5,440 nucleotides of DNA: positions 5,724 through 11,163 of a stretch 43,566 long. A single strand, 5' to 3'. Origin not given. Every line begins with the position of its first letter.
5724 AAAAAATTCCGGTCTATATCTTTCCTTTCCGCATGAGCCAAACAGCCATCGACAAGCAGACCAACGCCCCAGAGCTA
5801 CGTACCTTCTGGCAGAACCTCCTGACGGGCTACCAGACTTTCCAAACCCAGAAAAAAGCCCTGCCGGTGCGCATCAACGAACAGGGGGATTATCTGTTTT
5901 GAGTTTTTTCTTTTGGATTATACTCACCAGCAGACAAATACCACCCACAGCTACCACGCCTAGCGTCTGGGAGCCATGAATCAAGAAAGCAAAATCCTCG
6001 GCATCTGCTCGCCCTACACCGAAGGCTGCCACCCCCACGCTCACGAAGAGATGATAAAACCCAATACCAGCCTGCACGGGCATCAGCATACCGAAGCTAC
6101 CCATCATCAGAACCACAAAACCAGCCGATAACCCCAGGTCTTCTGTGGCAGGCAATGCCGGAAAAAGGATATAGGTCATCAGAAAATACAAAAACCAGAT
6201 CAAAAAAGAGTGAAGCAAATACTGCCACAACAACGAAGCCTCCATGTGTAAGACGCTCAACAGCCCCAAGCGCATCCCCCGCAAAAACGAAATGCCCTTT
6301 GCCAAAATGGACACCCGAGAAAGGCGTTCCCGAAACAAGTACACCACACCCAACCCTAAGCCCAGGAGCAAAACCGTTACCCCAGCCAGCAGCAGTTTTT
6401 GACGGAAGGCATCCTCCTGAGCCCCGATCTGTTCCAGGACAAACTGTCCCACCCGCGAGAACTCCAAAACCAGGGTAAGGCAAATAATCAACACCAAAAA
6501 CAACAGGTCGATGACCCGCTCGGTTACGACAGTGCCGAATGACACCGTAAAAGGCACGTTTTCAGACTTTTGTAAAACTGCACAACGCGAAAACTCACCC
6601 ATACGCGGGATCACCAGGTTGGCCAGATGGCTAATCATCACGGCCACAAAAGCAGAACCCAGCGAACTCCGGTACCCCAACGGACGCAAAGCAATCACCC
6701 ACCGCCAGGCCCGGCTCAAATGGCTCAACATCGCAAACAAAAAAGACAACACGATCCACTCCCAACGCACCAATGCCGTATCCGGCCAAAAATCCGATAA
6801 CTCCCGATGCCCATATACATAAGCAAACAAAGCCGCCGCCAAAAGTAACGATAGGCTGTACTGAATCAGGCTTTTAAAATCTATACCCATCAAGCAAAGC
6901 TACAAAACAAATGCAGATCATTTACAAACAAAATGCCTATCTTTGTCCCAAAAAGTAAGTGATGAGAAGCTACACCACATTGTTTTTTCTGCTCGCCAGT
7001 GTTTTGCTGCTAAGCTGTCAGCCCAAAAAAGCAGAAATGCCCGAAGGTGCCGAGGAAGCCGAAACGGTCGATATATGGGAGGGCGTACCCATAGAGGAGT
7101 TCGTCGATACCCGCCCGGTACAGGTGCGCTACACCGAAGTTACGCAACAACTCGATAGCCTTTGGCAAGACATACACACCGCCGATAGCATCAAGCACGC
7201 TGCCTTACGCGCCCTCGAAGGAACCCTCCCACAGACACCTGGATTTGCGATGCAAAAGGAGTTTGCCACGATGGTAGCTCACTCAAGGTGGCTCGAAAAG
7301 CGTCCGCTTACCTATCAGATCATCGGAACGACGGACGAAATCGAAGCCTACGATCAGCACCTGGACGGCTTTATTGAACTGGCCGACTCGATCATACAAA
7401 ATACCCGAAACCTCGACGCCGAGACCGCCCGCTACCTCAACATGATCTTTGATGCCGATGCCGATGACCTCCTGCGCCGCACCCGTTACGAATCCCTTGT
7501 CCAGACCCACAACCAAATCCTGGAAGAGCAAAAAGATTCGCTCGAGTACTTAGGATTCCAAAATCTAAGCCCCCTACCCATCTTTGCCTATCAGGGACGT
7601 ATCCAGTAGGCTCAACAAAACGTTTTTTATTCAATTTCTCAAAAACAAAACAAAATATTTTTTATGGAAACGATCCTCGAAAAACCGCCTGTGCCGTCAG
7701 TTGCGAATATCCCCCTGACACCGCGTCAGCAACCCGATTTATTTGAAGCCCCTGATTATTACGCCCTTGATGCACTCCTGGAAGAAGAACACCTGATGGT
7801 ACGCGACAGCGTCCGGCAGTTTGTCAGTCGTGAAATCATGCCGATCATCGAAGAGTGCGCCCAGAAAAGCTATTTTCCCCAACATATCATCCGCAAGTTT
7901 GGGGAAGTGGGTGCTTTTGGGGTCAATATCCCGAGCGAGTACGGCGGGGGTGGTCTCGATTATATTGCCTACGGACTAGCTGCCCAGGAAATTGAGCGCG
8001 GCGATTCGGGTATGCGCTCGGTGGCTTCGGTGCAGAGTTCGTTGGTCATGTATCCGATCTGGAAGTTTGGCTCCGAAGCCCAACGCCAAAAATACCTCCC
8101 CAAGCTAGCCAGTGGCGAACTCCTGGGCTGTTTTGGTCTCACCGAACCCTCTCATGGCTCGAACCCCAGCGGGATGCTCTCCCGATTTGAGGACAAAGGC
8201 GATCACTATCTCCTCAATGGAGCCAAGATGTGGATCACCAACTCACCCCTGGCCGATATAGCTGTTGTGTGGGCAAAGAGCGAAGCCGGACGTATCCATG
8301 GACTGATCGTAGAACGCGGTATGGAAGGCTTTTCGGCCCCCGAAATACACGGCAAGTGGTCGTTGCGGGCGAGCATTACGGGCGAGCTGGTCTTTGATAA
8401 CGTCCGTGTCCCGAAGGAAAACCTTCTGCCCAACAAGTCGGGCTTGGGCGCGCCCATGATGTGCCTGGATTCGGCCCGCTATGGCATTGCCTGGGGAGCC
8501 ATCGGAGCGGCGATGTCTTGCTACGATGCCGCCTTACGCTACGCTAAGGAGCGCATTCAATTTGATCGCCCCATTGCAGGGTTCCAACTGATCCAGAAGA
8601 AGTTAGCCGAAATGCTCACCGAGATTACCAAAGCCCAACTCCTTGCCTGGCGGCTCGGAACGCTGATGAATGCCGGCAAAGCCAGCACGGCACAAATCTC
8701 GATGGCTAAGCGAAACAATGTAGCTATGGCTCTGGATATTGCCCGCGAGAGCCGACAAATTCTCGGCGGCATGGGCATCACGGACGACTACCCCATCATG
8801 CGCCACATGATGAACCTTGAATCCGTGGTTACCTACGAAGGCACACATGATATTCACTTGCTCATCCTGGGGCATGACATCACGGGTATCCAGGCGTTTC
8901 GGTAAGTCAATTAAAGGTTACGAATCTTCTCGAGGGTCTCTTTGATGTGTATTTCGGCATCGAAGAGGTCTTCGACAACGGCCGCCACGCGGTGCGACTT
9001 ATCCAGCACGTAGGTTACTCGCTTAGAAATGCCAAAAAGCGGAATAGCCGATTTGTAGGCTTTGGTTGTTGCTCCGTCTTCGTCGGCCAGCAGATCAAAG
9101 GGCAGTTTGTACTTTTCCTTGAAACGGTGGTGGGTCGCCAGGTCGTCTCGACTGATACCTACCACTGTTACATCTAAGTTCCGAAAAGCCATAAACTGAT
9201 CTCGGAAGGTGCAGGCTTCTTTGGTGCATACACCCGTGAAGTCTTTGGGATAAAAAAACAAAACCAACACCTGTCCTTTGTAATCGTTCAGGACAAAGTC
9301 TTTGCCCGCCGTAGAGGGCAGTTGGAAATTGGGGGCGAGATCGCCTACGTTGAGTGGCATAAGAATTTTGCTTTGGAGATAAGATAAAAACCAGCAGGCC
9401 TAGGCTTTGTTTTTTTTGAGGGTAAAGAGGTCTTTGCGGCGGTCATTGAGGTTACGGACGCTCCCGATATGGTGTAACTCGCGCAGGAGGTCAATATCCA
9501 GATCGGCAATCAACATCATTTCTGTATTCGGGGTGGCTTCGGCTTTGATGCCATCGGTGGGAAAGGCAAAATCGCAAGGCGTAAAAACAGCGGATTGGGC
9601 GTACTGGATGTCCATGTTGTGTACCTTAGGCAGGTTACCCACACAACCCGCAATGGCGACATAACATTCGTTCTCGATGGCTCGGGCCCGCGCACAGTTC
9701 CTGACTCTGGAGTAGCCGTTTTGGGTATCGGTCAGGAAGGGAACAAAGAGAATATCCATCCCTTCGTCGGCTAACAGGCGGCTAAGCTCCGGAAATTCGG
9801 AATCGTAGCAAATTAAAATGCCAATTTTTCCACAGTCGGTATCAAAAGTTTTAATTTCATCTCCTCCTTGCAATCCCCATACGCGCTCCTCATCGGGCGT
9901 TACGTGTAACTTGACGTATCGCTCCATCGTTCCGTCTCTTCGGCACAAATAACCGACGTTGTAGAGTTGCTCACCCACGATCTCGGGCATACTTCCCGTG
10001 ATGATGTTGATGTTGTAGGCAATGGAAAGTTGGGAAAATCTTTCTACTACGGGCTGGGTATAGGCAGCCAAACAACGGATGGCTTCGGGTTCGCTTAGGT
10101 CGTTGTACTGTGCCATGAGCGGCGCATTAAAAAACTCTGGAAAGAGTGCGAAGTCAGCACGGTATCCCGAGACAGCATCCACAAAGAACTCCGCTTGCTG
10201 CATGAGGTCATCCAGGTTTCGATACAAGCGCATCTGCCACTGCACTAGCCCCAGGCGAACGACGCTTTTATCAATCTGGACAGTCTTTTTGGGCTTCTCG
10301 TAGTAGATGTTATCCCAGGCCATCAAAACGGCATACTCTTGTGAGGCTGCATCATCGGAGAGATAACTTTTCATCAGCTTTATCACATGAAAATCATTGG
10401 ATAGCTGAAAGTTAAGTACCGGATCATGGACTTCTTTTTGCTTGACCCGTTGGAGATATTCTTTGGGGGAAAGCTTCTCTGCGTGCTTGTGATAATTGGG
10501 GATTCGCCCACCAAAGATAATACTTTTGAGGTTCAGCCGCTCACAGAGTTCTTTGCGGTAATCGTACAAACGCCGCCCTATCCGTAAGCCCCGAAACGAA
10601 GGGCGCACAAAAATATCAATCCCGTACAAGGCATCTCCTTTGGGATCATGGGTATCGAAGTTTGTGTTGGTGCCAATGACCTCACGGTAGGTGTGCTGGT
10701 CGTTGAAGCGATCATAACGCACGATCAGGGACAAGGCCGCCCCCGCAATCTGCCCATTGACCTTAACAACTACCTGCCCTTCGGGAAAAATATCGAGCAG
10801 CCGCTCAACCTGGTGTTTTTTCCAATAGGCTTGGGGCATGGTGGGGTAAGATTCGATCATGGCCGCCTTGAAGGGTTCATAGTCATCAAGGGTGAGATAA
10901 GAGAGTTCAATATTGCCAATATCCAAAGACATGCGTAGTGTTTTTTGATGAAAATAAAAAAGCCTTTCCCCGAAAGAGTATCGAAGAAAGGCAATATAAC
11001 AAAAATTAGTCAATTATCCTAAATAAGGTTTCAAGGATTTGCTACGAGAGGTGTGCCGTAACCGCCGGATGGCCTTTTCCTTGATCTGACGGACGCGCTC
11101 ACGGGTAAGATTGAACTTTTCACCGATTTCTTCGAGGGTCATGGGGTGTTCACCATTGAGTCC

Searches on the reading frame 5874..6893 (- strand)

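Call 44: search_protein_families(library=pfam, proteins=[window:5874-6893:-], max_evalue=0.00001)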
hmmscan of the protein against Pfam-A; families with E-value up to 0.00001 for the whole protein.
window:5874-6893:- (339 aa): 1 family
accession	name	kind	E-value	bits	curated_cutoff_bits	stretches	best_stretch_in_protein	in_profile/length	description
PF03706.18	LPG_synthase_TM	-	2e-35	123.2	33.4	1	14-317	3-302/302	Lysylphosphatidylglycerol synthase TM region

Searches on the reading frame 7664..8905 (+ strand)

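Call 44: search_protein_families(library=pfam, proteins=[window:7664-8905:+], max_evalue=0.00001)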
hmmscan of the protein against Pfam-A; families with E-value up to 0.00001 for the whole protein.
window:7664-8905:+ (413 aa): 4 families
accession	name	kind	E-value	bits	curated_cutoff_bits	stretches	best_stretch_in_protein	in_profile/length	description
PF02771.21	Acyl-CoA_dh_N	-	1.2e-40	138.8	22.9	1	41-152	2-113/113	Acyl-CoA dehydrogenase, N-terminal domain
PF00441.29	Acyl-CoA_dh_1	-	8.1e-37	127.1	22.4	1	259-404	2-147/150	Acyl-CoA dehydrogenase, C-terminal domain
PF02770.24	Acyl-CoA_dh_M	-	1.9e-21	76.5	33.3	1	156-247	1-97/97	Acyl-CoA dehydrogenase, middle domain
PF08028.16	Acyl-CoA_dh_2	-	2.7e-12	47.6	22.7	1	274-393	2-131/134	Acyl-CoA dehydrogenase, C-terminal domain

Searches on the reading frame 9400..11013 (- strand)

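Call 44: search_protein_families(library=pfam, proteins=[window:9400-11013:-], max_evalue=0.00001)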
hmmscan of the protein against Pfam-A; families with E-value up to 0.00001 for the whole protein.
window:9400-11013:- (537 aa): 2 families
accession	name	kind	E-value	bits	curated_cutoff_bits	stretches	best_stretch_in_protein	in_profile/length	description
PF00795.27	CN_hydrolase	-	6.5e-34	117.9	23.2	1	254-513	2-254/256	Carbon-nitrogen hydrolase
PF00583.31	Acetyltransf_1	-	3.3e-07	31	20.7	1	52-169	4-100/116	Acetyltransferase (GNAT) family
